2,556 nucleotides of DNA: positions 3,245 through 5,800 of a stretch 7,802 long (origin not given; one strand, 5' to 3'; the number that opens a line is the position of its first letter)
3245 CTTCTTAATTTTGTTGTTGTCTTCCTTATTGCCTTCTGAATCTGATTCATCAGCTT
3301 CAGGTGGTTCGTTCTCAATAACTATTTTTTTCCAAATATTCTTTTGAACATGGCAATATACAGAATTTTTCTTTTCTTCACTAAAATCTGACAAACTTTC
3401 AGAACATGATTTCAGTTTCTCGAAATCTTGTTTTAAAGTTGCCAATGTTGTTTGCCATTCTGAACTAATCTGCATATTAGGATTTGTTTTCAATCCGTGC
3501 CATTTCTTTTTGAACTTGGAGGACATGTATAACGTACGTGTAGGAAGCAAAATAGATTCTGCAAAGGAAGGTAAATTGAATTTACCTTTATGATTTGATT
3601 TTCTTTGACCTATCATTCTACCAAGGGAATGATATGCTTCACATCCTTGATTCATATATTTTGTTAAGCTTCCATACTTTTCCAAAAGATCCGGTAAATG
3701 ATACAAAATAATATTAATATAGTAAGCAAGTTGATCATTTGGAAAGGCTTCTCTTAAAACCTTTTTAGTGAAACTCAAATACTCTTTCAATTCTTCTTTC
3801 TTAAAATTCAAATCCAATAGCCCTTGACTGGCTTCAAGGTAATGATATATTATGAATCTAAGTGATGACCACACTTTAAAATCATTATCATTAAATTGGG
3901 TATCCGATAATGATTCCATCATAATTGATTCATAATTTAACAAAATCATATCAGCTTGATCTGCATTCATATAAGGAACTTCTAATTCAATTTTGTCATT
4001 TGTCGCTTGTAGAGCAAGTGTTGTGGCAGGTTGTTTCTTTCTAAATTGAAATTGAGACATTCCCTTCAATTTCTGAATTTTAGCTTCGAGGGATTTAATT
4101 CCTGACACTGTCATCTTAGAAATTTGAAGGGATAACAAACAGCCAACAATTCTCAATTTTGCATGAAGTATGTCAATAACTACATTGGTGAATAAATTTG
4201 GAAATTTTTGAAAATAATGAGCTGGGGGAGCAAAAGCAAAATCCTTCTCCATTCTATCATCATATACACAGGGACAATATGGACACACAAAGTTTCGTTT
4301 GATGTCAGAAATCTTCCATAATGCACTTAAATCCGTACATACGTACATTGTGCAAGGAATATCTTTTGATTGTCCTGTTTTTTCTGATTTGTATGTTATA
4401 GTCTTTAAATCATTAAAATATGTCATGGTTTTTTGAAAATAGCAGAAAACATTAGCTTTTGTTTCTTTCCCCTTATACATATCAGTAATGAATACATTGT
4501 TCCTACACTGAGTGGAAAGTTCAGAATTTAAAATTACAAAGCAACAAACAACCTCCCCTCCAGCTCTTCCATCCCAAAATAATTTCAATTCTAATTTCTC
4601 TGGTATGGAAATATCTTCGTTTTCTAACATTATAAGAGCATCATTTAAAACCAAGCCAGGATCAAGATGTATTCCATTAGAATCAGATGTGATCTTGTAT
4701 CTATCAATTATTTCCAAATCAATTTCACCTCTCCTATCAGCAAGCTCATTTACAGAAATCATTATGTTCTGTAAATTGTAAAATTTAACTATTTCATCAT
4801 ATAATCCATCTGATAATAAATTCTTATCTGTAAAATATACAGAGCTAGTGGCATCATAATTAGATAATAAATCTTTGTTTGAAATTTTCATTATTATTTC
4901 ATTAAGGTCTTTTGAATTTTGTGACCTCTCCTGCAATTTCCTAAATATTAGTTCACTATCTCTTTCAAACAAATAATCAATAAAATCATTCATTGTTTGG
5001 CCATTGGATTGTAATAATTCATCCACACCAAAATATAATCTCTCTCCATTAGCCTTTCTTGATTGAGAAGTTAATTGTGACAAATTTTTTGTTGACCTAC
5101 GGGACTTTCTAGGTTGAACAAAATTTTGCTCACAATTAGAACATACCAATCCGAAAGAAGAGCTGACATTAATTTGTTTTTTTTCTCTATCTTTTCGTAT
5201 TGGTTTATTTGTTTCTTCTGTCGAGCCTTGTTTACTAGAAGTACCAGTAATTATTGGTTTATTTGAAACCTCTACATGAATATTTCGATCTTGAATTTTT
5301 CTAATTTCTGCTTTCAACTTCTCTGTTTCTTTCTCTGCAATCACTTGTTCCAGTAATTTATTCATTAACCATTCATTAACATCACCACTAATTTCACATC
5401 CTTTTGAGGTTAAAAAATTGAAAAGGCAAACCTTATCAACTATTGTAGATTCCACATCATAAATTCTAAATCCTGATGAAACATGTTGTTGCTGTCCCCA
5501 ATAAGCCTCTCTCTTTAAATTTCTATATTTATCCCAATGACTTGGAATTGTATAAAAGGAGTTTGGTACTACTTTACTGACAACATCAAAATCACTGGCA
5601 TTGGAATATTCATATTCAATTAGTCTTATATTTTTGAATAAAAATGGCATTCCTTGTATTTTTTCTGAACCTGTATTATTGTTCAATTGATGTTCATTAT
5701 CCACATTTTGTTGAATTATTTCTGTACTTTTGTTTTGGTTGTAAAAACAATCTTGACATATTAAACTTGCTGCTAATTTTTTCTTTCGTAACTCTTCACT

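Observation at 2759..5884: CACTA/EnSpm-type transposase core joined in-frame to a C-terminal Zn2Cys6 transcription-factor module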

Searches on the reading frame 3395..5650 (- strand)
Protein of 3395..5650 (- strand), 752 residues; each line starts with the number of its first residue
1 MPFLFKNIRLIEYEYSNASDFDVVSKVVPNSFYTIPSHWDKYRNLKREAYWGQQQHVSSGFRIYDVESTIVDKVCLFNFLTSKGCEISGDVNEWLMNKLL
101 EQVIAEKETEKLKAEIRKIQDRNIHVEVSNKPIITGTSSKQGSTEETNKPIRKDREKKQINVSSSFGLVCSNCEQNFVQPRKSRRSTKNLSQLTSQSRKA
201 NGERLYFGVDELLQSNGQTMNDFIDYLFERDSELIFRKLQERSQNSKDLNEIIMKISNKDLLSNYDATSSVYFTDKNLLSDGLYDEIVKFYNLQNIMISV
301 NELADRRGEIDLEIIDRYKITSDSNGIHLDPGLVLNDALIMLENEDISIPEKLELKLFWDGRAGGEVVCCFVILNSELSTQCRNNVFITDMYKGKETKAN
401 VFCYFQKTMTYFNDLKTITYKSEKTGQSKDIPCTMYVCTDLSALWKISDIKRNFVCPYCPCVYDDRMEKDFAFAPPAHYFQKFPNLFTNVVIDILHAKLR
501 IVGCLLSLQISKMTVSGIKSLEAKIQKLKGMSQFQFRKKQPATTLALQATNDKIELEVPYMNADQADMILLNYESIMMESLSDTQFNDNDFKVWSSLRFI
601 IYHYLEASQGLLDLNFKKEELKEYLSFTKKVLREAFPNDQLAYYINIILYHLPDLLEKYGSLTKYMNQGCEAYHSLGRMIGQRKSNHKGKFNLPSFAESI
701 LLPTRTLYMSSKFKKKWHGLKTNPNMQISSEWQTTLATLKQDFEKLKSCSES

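Call 36: search_protein_representatives(alignment_id=A2)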
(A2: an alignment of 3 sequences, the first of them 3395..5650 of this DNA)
Query: 3 sequences, 757 profile positions. Proteins with E-value up to 0.001 (for the whole library): 178; up to 1e-10: 63; up to 1e-30: 13. The best 150 are listed.
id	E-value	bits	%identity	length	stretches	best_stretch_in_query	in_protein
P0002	0.0e+00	1416.1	-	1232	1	1-757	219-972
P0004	7.8e-148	510.6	-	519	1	479-757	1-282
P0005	1.0e-123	430.8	-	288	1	499-755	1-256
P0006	2.2e-68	247.8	-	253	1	401-652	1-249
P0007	8.4e-63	229.4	-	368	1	2-292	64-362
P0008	1.1e-59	219.1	-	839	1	169-735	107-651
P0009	5.0e-55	203.7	-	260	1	202-446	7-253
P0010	9.0e-54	199.5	-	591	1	266-740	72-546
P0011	2.2e-48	181.7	-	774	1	170-738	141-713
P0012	1.2e-44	169.3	-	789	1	172-684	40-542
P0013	6.7e-43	163.6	-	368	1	362-686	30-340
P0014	4.2e-40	154.3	-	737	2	162-573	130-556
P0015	7.1e-39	150.3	-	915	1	267-684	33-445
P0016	1.1e-29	119.9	-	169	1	507-678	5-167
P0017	4.9e-28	114.4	-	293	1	528-729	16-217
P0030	2.6e-20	88.9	-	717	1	170-695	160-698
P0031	4.3e-20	88.2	-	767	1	275-704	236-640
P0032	7.3e-20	87.4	-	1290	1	41-710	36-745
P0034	7.9e-19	84.0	-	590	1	164-728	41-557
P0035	6.0e-18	81.1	-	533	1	320-742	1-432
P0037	1.1e-17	80.2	-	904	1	97-694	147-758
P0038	2.7e-17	78.9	-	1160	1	505-733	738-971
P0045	5.4e-16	74.6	-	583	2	338-541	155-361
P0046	4.3e-15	71.6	-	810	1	249-714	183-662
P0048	5.4e-15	71.3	-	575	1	289-698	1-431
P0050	2.4e-14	69.2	-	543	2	289-540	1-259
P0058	7.7e-12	60.9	-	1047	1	275-699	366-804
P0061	3.0e-11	58.9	-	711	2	150-372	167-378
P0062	3.9e-11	58.5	-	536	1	358-701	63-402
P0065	8.2e-11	57.5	-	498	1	289-698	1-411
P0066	1.5e-10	56.7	-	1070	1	356-697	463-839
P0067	2.7e-10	55.7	-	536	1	279-581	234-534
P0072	1.1e-09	53.7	-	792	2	245-579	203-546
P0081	1.9e-08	49.6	-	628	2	391-558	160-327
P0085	5.7e-08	48.1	-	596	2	640-689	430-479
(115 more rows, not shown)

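Call 40: search_solved_structures(query=A2, max_evalue=10, show_alignments=2)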
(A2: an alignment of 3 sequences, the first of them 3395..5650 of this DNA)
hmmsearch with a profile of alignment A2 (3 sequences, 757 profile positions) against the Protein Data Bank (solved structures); distinct sequences matched with E-value up to 10: 2.
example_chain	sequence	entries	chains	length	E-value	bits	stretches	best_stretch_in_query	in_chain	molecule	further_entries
9hcg_b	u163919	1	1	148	1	10.8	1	80-137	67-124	Large ribosomal subunit protein mL43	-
9e9c_b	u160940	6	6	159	1.1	10.7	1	80-137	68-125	Large ribosomal subunit protein mL43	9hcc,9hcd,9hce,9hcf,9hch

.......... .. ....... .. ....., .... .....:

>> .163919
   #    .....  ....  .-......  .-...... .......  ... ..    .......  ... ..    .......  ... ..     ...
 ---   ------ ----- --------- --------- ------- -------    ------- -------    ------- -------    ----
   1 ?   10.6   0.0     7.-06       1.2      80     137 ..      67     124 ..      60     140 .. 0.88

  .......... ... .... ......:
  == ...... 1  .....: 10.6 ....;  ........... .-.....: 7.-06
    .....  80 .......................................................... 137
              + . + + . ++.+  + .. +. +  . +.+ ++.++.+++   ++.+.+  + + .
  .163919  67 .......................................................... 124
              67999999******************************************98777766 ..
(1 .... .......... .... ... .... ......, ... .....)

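Call 41: list_cluster_members(proteins=[P0008, P0010, P0011, P0012, P0014, P0015, P0030, P0032, P0037, P0004])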
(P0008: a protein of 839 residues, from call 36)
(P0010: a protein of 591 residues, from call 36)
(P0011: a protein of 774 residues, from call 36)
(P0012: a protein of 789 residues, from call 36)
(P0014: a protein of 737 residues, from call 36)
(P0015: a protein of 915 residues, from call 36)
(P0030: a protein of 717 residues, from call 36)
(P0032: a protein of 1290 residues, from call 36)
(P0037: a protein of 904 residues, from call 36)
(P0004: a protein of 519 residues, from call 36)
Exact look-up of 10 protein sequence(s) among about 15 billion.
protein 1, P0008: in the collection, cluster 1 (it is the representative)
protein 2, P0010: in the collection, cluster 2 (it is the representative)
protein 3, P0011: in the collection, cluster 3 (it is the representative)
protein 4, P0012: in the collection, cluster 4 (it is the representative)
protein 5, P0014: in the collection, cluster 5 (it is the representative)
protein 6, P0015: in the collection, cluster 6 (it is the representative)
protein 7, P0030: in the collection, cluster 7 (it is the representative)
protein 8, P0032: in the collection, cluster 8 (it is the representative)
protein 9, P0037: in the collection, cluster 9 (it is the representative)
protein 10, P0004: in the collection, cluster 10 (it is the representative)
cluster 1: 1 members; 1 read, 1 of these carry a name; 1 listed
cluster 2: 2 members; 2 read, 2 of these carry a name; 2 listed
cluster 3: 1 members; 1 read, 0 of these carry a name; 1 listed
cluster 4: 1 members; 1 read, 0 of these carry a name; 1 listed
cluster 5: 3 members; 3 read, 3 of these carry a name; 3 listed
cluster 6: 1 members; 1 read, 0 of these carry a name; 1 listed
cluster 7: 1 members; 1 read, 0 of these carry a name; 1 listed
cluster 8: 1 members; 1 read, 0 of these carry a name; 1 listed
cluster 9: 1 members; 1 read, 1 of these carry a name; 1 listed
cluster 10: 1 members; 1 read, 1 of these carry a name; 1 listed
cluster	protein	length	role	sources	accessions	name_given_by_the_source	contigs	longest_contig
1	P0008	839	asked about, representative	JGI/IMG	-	hypothetical protein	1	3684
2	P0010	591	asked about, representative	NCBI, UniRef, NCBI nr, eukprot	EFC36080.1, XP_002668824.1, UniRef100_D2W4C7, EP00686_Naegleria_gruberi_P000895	predicted protein [Naegleria gruberi] | Predicted protein n=1 Tax=Naegleria gruberi TaxID=5762 RepID=D2W4C7_NAEGR | uncharacterized protein NAEGRDRAFT_76258 [Naegleria gruberi]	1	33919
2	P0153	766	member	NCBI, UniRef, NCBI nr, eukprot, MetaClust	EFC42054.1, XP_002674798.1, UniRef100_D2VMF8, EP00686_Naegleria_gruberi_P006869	predicted protein [Naegleria gruberi] | Predicted protein n=1 Tax=Naegleria gruberi TaxID=5762 RepID=D2VMF8_NAEGR | uncharacterized protein NAEGRDRAFT_70118 [Naegleria gruberi]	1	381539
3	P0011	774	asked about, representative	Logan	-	-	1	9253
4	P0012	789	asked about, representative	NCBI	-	-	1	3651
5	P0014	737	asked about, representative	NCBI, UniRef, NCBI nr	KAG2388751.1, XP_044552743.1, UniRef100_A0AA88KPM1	hypothetical protein C9374_000190 [Naegleria lovaniensis] | Uncharacterized protein n=1 Tax=Naegleria lovaniensis TaxID=51637 RepID=A0AA88KPM1_NAELO | uncharacterized protein C9374_000190 [Naegleria lovaniensis]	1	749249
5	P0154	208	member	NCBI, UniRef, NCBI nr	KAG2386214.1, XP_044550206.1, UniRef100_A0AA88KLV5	hypothetical protein C9374_002660 [Naegleria lovaniensis] | Uncharacterized protein n=1 Tax=Naegleria lovaniensis TaxID=51637 RepID=A0AA88KLV5_NAELO | uncharacterized protein C9374_002660 [Naegleria lovaniensis]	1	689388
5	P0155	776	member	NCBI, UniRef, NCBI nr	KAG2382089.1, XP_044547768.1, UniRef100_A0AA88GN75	hypothetical protein C9374_005881 [Naegleria lovaniensis] | Uncharacterized protein n=1 Tax=Naegleria lovaniensis TaxID=51637 RepID=A0AA88GN75_NAELO | uncharacterized protein C9374_005881 [Naegleria lovaniensis]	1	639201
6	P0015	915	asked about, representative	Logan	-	-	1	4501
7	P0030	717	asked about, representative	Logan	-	-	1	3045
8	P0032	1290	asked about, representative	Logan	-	-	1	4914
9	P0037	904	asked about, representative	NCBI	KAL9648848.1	hypothetical protein ABK040_003778 [Willaertia magna]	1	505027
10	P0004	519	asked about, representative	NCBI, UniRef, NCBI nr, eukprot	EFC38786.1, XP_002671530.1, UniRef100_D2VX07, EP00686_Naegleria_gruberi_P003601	predicted protein [Naegleria gruberi] | Predicted protein n=1 Tax=Naegleria gruberi TaxID=5762 RepID=D2VX07_NAEGR | uncharacterized protein NAEGRDRAFT_73573 [Naegleria gruberi]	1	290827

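Call 43: search_protein_families(library=pfam, proteins=[P0004, P0005, P0008, P0010, P0153, P0011, P0012, P0014, P0155, P0037], max_evalue=0.1)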
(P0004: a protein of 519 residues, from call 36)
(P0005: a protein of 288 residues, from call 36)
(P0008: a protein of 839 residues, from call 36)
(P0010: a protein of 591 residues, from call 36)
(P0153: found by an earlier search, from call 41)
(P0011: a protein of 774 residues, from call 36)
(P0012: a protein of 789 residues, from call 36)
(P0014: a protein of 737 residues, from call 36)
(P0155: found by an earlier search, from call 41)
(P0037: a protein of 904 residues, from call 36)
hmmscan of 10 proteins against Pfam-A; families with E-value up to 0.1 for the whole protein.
P0004 (519 aa): 0 families

P0005 (288 aa): 0 families

P0008 (839 aa): 1 family
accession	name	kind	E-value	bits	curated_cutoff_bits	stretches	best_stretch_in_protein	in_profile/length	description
PF06918.19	DUF1280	-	1.9e-05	24.8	25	1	329-362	184-217/220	Protein of unknown function (DUF1280)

P0010 (591 aa): 0 families

P0153 (766 aa): 1 family
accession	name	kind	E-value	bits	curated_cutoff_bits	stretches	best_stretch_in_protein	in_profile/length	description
PF04383.19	KilA-N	-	0.035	14.4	23.8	0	36-72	5-42/107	KilA-N domain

P0011 (774 aa): 0 families

P0012 (789 aa): 0 families

P0014 (737 aa): 0 families

P0155 (776 aa): 0 families

P0037 (904 aa): 0 families

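Call 44: find_encoding_contigs(protein=P0004, flank=10000, max_places=3)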
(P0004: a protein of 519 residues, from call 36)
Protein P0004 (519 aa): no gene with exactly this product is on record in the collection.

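Call 47: search_solved_structures(query=A4, max_evalue=10, show_alignments=3)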
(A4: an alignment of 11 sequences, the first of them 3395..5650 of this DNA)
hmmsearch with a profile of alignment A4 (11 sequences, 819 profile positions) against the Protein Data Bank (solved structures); distinct sequences matched with E-value up to 10: 1.
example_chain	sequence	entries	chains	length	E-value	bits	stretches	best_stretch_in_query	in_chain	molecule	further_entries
8ek4_A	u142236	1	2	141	0.37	12.1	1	171-266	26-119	Ice-binding protein TIP-99a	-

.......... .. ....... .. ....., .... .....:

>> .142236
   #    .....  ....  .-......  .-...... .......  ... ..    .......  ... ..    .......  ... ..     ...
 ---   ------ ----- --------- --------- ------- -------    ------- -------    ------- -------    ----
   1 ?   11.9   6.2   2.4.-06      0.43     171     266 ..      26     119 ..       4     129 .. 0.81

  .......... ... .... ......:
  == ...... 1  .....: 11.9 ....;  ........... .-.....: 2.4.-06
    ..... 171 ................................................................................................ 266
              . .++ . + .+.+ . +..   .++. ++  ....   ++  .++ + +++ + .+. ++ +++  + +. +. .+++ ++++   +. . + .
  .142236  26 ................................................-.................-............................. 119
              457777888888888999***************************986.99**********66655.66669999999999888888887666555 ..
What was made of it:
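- The Naegleria-only and 11-sequence profiles do not reach RAG1 directly (calls 40, 47), so the link is transitive and structural.
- Tried and rejected: The Naegleria-only profile (A2) and the 11-sequence heterolobosean-type profile (A4) returned nothing relevant from PDB (calls 40, 47), so the RAG1 link had to be built through intermediates and structure.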

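Call 48: search_protein_families(library=pfam, proteins=[P0015, P0030, P0031, P0032, P0034, P0035, P0038, P0045, P0046, P0048], max_evalue=0.01)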
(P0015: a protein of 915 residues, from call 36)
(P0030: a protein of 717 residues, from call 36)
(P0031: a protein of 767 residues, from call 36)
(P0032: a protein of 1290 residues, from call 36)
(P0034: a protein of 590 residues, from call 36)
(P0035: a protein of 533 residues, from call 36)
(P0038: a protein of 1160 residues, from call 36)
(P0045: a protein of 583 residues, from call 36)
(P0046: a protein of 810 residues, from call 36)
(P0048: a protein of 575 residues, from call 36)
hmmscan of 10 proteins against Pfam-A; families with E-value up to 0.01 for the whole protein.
P0015 (915 aa): 1 family
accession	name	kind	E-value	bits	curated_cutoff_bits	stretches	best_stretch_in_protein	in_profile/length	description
PF02902.25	Peptidase_C48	-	7e-16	59.2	20.7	1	820-907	2-114/217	Ulp1 protease family, C-terminal catalytic domain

P0030 (717 aa): 0 families

P0031 (767 aa): 0 families

P0032 (1290 aa): 1 family
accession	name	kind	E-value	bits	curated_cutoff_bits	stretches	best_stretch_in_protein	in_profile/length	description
PF02902.25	Peptidase_C48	-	1.8e-07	31.7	20.7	1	1155-1250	84-188/217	Ulp1 protease family, C-terminal catalytic domain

P0034 (590 aa): 0 families

P0035 (533 aa): 0 families

P0038 (1160 aa): 0 families

P0045 (583 aa): 1 family
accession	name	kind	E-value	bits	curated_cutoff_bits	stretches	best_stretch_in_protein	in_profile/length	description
PF12940.12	RAG1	-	0.00083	18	25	1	486-530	552-596/653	Recombination-activation protein 1 (RAG1), recombinase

P0046 (810 aa): 0 families

P0048 (575 aa): 0 families
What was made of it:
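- Closest known: CACTA/EnSpm, Mirage and Chapaev transposases. Same: C-terminal add-ons such as Ulp1 protease occur in relatives (call 48).
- Other family members carry different C-terminal additions (Peptidase_C48 in P0015 and P0032, call 48), so the C-terminus is modular.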

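Call 49: search_protein_families(library=pfam, proteins=[P0050, P0058, P0061, P0062, P0065, P0066, P0067, P0072, P0081, P0085], max_evalue=0.01)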
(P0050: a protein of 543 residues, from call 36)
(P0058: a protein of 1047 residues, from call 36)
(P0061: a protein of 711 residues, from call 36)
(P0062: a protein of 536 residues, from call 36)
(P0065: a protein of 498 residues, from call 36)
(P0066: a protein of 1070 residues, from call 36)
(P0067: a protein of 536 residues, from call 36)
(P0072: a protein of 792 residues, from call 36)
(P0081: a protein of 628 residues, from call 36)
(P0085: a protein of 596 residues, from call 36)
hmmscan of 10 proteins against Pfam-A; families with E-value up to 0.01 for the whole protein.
P0050 (543 aa): 1 family
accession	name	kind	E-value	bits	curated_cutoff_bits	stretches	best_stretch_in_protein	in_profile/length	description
PF12940.12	RAG1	-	5.1e-05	22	25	1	365-423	538-596/653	Recombination-activation protein 1 (RAG1), recombinase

P0058 (1047 aa): 0 families

P0061 (711 aa): 0 families

P0062 (536 aa): 0 families

P0065 (498 aa): 1 family
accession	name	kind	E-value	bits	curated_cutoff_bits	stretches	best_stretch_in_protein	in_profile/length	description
PF12940.12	RAG1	-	1.9e-07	30.1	25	1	344-403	537-596/653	Recombination-activation protein 1 (RAG1), recombinase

P0066 (1070 aa): 0 families

P0067 (536 aa): 0 families

P0072 (792 aa): 0 families

P0081 (628 aa): 0 families

P0085 (596 aa): 0 families

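Call 53: find_encoding_contigs(protein=P0155, flank=6000, max_places=3)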
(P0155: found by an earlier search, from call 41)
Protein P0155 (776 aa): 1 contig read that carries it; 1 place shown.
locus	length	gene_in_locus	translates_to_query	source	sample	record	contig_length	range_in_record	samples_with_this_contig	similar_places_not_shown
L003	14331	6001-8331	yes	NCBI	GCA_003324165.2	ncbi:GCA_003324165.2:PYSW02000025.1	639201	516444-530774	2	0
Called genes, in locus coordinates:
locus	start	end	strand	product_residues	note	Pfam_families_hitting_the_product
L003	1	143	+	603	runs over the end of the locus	-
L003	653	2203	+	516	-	PF13475:DUF4116 (weak), PF24755:SpoVR_C (faint), PF13475:DUF4116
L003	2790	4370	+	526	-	-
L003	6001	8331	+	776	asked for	-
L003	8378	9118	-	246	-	-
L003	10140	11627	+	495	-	-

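Call 54: find_encoding_contigs(protein=P0014, flank=6000, max_places=3)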
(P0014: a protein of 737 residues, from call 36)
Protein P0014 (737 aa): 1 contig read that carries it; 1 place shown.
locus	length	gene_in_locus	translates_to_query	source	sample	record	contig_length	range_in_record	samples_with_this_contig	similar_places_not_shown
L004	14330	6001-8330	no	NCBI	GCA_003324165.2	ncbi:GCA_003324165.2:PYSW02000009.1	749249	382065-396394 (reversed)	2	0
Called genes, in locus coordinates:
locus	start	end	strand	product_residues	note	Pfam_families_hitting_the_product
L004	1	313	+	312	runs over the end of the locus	PF01467:CTP_transf_like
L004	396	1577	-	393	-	-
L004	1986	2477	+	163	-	-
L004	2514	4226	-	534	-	PF00069:Pkinase, PF03109:ABC1 (faint), PF07714:PK_Tyr_Ser-Thr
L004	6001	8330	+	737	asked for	-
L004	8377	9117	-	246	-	-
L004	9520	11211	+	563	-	-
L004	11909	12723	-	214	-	PF21672:COMM_HN (weak), PF07258:COMM_domain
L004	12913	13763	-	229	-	-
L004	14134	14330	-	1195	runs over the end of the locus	-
